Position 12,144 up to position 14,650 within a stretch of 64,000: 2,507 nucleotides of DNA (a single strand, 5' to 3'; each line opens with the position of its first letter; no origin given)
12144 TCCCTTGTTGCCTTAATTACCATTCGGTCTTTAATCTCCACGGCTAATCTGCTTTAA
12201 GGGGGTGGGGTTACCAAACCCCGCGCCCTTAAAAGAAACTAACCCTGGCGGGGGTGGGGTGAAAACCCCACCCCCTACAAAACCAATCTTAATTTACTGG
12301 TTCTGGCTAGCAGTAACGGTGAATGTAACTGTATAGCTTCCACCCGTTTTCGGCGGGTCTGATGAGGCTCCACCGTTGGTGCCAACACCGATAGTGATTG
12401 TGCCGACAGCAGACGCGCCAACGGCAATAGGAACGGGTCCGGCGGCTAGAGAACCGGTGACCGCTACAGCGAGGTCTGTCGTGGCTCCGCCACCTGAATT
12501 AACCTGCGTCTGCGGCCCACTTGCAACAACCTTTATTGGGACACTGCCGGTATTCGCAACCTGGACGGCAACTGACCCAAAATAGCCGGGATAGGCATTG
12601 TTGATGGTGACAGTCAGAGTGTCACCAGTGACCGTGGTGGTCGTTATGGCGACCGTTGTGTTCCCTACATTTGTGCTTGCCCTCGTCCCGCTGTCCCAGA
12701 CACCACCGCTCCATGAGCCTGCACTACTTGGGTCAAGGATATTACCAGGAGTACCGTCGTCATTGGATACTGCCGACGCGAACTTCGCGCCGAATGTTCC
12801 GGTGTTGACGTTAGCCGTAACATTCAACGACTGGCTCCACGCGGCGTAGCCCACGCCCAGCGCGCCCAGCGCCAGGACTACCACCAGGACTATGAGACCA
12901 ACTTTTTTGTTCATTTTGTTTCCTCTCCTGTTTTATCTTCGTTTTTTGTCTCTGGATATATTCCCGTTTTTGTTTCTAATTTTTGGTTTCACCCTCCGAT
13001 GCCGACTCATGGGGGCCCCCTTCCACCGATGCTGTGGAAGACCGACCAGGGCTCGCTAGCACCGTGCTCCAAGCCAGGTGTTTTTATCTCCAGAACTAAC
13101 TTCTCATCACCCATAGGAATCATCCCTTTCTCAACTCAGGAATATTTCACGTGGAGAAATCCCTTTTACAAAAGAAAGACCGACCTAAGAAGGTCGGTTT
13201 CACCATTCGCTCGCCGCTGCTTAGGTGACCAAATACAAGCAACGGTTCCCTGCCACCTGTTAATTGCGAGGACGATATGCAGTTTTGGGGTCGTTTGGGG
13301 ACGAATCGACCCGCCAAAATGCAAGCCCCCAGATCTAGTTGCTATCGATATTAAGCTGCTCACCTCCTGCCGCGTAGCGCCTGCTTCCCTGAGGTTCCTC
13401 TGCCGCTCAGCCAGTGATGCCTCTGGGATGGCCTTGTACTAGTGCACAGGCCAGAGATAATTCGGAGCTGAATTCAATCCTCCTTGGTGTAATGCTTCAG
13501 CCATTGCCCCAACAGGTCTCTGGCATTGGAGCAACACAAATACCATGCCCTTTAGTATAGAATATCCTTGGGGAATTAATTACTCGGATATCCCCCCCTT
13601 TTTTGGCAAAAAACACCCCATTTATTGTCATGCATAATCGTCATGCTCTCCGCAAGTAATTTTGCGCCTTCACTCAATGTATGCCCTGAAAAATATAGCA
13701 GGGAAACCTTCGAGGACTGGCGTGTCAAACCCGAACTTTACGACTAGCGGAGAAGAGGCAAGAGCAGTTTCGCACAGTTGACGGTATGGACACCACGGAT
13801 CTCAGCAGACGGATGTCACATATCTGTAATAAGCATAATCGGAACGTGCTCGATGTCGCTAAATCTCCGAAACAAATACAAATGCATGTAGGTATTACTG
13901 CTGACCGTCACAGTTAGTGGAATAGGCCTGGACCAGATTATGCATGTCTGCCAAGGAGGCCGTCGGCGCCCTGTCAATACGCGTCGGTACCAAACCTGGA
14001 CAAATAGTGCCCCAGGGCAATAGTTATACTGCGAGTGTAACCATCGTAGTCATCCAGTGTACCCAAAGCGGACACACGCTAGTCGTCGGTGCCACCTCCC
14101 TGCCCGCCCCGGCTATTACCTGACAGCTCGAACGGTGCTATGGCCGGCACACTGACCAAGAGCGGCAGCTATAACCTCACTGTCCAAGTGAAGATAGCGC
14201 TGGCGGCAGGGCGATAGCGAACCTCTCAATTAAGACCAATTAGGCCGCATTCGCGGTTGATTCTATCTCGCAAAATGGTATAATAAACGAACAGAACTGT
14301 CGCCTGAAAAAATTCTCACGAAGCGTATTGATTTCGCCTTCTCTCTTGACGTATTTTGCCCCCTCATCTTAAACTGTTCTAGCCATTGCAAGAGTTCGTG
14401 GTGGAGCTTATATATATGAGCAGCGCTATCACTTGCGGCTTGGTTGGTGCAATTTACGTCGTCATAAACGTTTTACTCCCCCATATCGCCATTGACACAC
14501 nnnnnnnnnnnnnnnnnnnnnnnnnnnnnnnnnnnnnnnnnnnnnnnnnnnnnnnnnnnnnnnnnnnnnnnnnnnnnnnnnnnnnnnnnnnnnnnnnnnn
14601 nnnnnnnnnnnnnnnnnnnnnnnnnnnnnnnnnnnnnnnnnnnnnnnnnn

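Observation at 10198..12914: Three paralogous TasA-like secreted proteins with SipW-cognate-type signal peptides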

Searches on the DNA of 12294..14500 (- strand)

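Call 9: search_rna_families(source=window, start=12800, end=14500, threshold=evalue, max_evalue=1, show_alignments=2)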
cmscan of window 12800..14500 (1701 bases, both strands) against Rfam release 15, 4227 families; matches with E-value up to 1: 2.
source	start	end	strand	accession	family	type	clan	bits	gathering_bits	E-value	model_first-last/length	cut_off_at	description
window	13183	13265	-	RF01786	c-di-GMP-II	Cis-reg; riboswitch;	CL00127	57.4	53.5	1.1e-11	1-84/84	no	Cyclic di-GMP-II riboswitch aptamer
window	13271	13349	+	RF00970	mir-648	Gene; miRNA;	-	21.9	84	0.17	1-84/84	no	mir-648 microRNA precursor family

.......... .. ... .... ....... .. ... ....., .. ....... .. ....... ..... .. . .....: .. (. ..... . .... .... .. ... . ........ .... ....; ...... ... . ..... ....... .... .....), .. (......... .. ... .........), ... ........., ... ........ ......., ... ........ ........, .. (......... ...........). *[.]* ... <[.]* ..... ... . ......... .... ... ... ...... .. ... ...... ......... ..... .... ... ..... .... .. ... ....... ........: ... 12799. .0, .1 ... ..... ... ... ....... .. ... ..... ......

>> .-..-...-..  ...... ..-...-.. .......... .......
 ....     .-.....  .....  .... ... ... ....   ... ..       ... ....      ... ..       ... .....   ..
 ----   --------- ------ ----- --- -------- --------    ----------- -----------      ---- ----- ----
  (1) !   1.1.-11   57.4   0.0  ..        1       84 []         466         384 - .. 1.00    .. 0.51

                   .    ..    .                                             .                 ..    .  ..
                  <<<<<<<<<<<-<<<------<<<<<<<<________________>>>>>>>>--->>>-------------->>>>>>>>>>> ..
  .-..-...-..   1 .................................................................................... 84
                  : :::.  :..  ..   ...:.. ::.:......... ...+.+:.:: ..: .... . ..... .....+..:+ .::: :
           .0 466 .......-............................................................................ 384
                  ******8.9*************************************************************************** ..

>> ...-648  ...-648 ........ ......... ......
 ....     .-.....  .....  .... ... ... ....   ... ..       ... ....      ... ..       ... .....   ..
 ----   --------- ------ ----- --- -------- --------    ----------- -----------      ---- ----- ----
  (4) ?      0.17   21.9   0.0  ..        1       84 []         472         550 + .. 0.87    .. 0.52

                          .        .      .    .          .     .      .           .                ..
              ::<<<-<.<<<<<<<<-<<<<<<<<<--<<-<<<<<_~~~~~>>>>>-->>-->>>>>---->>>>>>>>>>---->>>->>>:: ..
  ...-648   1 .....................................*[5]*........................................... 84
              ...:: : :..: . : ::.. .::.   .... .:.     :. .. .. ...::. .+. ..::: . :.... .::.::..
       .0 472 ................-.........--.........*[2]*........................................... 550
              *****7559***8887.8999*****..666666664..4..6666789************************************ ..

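Call 34: search_rna_families(sources=[L002, L003, L004, L005, L006, L007, L008, L009, L010, L011], threshold=gathering)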
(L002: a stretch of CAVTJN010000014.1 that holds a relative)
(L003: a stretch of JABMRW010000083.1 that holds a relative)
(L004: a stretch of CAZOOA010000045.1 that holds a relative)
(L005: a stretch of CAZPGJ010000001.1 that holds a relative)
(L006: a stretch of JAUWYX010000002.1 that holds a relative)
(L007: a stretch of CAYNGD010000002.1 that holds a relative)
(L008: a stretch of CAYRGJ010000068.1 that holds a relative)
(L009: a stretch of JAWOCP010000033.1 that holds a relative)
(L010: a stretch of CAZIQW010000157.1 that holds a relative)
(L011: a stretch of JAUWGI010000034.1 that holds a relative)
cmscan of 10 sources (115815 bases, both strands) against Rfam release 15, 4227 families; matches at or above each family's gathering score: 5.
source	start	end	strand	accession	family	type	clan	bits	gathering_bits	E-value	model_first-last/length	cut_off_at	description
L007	1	675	-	RF00177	SSU_rRNA_bacteria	Gene; rRNA;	CL00111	646.5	50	1.5e-202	1-694/1533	3'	Bacterial small subunit ribosomal RNA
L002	892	975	+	RF01786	c-di-GMP-II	Cis-reg; riboswitch;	CL00127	63.5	53.5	1.4e-11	1-84/84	no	Cyclic di-GMP-II riboswitch aptamer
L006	5514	5597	+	RF01786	c-di-GMP-II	Cis-reg; riboswitch;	CL00127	61.5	53.5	5.4e-11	1-84/84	no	Cyclic di-GMP-II riboswitch aptamer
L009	2777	2860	+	RF01786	c-di-GMP-II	Cis-reg; riboswitch;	CL00127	59.9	53.5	1.5e-10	1-84/84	no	Cyclic di-GMP-II riboswitch aptamer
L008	117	199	+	RF01786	c-di-GMP-II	Cis-reg; riboswitch;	CL00127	56.5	53.5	1.4e-09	1-84/84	no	Cyclic di-GMP-II riboswitch aptamer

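Call 80: search_rna_families(sources=[L012, L013, L014], threshold=gathering)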
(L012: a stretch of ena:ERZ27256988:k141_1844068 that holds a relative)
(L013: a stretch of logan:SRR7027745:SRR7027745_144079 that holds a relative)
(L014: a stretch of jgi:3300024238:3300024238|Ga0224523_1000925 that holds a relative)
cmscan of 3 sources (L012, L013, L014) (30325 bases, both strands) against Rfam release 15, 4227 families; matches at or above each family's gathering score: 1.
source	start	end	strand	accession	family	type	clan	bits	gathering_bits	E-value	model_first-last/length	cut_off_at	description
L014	6678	6760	+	RF01786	c-di-GMP-II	Cis-reg; riboswitch;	CL00127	62.8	53.5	6.1e-12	1-84/84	no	Cyclic di-GMP-II riboswitch aptamer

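Call 83: build_rna_model(alignment_id=A6, structure=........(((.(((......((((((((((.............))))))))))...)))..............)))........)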
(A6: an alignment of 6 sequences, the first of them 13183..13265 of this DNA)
Model R1 built from alignment A6 (6 sequences, 85 columns); structure: as given.
model positions 83; base pairs 16; branch points 0; effective number of sequences 2.45; information 0.684 bits per position. Calibrated on 0.2 Mb of random sequence (short: E-values are rough).
structure used (alignment columns):
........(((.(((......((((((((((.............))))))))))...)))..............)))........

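Call 84: search_with_rna_model(model_id=R1, sources=[window, L002, L003, L004, L005, L006, L007, L008, L009, L010, L011, L012, L013, L014], max_evalue=1)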
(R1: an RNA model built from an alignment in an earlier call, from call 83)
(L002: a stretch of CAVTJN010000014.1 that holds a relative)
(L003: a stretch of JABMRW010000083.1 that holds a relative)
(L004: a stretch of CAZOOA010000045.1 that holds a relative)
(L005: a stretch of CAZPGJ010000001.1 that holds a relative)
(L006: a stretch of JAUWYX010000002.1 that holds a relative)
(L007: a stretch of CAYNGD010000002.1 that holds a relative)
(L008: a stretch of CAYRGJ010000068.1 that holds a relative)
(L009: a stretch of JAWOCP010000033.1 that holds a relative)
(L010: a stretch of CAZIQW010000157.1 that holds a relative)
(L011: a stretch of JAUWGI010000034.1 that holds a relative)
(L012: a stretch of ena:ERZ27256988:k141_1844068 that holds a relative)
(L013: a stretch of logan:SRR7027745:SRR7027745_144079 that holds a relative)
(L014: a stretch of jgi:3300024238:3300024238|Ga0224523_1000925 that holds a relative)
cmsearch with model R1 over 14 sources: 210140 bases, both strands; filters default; matches with E-value up to 1: 9.
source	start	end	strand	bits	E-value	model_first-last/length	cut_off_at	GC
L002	892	975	+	89.8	7.5e-23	1-83/83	no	0.54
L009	2778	2860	+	89.7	7.8e-23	1-83/83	no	0.63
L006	5515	5597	+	89.6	8.2e-23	1-83/83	no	0.54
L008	118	200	+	87.9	2.6e-22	1-83/83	no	0.55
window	13183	13265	-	84.9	1.9e-21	1-83/83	no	0.51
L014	6678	6760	+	83.1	6.4e-21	1-83/83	no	0.45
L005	5464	5546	+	62.8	4.5e-15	1-83/83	no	0.43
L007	829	848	+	13.6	0.65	27-46/83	no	0.55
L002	6133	6164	-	13.3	0.8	1-83/83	no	0.53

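Call 92: search_with_rna_model(model_id=R1, sources=[L015, L016, L017, L018, L019, L020, L021, L022, L023, L024, L025, L026, L027, L028, L029, L030, L031, L032, L033, L034, L035, L036, L037, L038, L039, L040, L041, L042, L043, L044, L045, L046, L047, L048, L049, L050, L051, L052, L053, L054, L055, L056, L057, L058, L059, L060, L061, L062, L063, L064, L065, L066, L067, L068, L069, L070, L071, L072, L073, L074, L075, L076, L077, L078, L079, L080, L081, L082, L083, L084, L085, L086, L087, L088, L089, L090, L091, L092, L093, L094], max_evalue=0.001)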
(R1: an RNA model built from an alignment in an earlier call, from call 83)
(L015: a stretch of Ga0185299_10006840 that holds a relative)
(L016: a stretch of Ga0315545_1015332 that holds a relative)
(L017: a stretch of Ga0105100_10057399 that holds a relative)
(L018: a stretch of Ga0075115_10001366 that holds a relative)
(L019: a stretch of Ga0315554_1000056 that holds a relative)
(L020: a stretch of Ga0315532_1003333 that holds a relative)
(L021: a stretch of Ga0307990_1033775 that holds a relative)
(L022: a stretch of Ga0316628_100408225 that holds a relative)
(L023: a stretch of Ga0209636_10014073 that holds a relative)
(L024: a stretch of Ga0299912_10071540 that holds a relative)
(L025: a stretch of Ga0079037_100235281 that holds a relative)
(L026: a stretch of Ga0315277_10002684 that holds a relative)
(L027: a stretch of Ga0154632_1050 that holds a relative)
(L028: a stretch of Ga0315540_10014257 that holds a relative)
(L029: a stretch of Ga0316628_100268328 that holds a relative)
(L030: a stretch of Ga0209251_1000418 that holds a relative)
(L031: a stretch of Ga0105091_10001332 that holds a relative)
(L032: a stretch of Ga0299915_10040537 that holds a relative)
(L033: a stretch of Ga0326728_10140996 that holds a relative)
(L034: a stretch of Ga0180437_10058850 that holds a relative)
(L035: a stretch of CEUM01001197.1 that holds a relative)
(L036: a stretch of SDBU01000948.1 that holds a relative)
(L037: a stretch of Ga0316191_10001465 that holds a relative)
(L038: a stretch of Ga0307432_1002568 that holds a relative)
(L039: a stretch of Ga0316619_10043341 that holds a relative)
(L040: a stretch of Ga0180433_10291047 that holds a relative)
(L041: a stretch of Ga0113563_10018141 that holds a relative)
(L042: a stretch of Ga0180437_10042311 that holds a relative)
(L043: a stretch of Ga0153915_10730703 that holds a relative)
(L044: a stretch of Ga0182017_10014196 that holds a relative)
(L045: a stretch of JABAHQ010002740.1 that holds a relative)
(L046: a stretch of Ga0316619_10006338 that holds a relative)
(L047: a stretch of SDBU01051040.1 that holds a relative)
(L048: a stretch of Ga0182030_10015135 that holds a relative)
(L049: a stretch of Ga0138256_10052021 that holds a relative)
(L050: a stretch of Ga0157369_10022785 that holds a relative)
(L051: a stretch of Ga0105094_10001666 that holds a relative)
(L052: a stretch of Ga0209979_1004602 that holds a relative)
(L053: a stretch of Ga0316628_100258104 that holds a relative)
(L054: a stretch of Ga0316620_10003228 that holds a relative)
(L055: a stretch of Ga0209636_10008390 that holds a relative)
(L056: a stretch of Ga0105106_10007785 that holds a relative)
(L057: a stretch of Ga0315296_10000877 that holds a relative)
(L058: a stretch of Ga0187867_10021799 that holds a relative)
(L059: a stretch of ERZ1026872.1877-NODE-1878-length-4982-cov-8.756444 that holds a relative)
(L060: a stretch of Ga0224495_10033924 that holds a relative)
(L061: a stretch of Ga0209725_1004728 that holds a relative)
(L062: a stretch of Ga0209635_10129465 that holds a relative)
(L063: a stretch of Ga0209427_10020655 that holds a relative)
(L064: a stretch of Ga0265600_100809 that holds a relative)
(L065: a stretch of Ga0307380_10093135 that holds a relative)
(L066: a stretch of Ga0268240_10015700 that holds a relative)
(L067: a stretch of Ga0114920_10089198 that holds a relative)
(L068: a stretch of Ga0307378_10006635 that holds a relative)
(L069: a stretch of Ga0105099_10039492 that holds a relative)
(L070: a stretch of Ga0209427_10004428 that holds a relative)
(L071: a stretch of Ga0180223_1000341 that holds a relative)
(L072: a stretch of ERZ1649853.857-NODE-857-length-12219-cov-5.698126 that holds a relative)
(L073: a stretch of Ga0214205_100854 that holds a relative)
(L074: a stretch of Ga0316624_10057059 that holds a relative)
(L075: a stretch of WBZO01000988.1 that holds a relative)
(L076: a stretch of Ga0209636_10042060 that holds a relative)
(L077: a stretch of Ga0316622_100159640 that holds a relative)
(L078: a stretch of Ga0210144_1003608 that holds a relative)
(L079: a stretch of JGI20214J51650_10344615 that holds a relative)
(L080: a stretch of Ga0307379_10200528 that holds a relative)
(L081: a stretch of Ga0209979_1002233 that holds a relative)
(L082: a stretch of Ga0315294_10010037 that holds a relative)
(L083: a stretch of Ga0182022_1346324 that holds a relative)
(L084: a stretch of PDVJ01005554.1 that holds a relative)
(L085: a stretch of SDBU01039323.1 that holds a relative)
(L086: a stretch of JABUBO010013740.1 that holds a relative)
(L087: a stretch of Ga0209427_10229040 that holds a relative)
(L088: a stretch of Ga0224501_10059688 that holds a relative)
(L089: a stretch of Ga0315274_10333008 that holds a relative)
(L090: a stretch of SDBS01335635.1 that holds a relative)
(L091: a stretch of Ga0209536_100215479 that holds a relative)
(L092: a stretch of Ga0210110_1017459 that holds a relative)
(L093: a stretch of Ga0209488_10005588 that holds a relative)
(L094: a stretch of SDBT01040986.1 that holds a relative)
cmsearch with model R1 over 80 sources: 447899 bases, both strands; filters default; matches with E-value up to 0.001: 64.
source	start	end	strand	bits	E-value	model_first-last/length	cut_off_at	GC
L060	2042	2124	+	88.7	3.2e-22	1-83/83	no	0.53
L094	4455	4537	+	88.5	3.7e-22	1-83/83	no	0.52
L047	33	115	-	87.6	6.8e-22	1-83/83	no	0.53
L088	1834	1916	-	87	9.9e-22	1-83/83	no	0.51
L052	4949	5031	-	86.5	1.4e-21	1-83/83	no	0.6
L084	532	614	+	86.3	1.7e-21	1-83/83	no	0.57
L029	365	447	-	85.7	2.4e-21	1-83/83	no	0.55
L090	985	1067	-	85.2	3.3e-21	1-83/83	no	0.55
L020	9147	9229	-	82.8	1.6e-20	1-83/83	no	0.53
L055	7157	7239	+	81.4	4.2e-20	1-83/83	no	0.57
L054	603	685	-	81.3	4.5e-20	1-83/83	no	0.52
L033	1549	1632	+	81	5.4e-20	1-83/83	no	0.51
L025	1176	1258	+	80.4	7.8e-20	1-83/83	no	0.54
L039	1402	1484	-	80.2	9.1e-20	1-83/83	no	0.53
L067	389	471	+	80.2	9.3e-20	1-83/83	no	0.57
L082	8110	8192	+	80.1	9.6e-20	1-83/83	no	0.48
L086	1259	1341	+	80.1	9.9e-20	1-83/83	no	0.48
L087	1140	1222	+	80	1e-19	1-83/83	no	0.51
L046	1433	1515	-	79.8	1.2e-19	1-83/83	no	0.57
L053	1218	1300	+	78.9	2.2e-19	1-83/83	no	0.55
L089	1152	1234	-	78.6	2.7e-19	1-83/83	no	0.59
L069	1586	1668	-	78.5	2.8e-19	1-83/83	no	0.57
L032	843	925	+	78.1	3.7e-19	1-83/83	no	0.52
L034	1815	1897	+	77.8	4.4e-19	1-83/83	no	0.54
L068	13563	13645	+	77.6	5e-19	1-83/83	no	0.51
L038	2243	2325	-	76.8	8.5e-19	1-83/83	no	0.58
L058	3914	3996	+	76.2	1.3e-18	1-83/83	no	0.42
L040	46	128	-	76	1.4e-18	1-83/83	no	0.54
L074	1433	1515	+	76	1.5e-18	1-83/83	no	0.54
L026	6838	6921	+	75.8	1.6e-18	1-83/83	no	0.51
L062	1731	1813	-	75.4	2.2e-18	1-83/83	no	0.58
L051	11555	11637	-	75.1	2.7e-18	1-83/83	no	0.57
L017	571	653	+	75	2.9e-18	1-83/83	no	0.53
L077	1650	1732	+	74.9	3.1e-18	1-83/83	no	0.53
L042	3986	4068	-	74.8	3.2e-18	1-83/83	no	0.57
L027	2106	2188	+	74.6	3.7e-18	1-83/83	no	0.52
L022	675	757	-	74.6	3.9e-18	1-83/83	no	0.57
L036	3664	3745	+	74.5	4.1e-18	1-83/83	no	0.48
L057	10743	10829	+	74.2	4.8e-18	1-83/83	no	0.6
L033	500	582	+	73.7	6.6e-18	1-83/83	no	0.45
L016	1743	1825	+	73.6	7.3e-18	1-83/83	no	0.58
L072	6167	6249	+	73.5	8e-18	1-83/83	no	0.57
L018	11670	11752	-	73.2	9.7e-18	1-83/83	no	0.54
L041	8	90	-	72.8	1.2e-17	1-83/83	no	0.57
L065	2890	2972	+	72.8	1.3e-17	1-83/83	no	0.54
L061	5278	5361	-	71.2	3.5e-17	1-83/83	no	0.52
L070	786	868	-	69.9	8.6e-17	1-83/83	no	0.54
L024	361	443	+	69.9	8.7e-17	1-83/83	no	0.58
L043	923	1005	+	69.1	1.4e-16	1-83/83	no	0.47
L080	1767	1854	-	68.7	1.9e-16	1-83/83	no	0.4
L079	209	291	+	68.1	2.8e-16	1-83/83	no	0.53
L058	3381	3464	+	65.9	1.2e-15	1-83/83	no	0.44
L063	781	863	-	65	2.2e-15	1-83/83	no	0.49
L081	2463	2545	+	64.7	2.6e-15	1-83/83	no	0.61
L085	3690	3775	-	61.1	2.9e-14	1-83/83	no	0.51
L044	1235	1315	-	56.8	5e-13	1-83/83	no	0.47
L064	91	179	+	42.9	4.9e-09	1-83/83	no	0.53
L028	3439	3525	-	41.6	1.2e-08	1-83/83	no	0.68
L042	1906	1988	-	38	1.3e-07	1-83/83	no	0.51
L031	2000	2098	+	34.6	1.3e-06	1-83/83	no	0.55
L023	5183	5264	+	33.3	2.9e-06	1-83/83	no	0.51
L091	1661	1714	+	28.7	6.1e-05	1-83/83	no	0.43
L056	6593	6657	-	28.5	7.2e-05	1-83/83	no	0.52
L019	4348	4437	+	27.8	0.00011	1-83/83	no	0.46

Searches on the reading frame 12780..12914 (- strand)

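Call 70: search_protein_families(library=ncbifam, proteins=[window:12780-12914:-], max_evalue=10)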
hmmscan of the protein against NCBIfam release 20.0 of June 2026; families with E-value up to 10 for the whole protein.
seq(45 aa): 3 families
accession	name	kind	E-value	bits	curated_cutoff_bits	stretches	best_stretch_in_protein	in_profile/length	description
NF033802.1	AimP_fam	subfamily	0.034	14.4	35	1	14-37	9-31/43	lysogeny pheromone AimP family peptide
TIGR04088.1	cognate_SipW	domain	0.046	13.9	19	1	11-41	4-34/34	SipW-dependent-type signal peptide-containing protein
NF041882.1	PA3371_fam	equivalog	0.052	14.5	50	1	4-44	3-42/60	PA3371 family protein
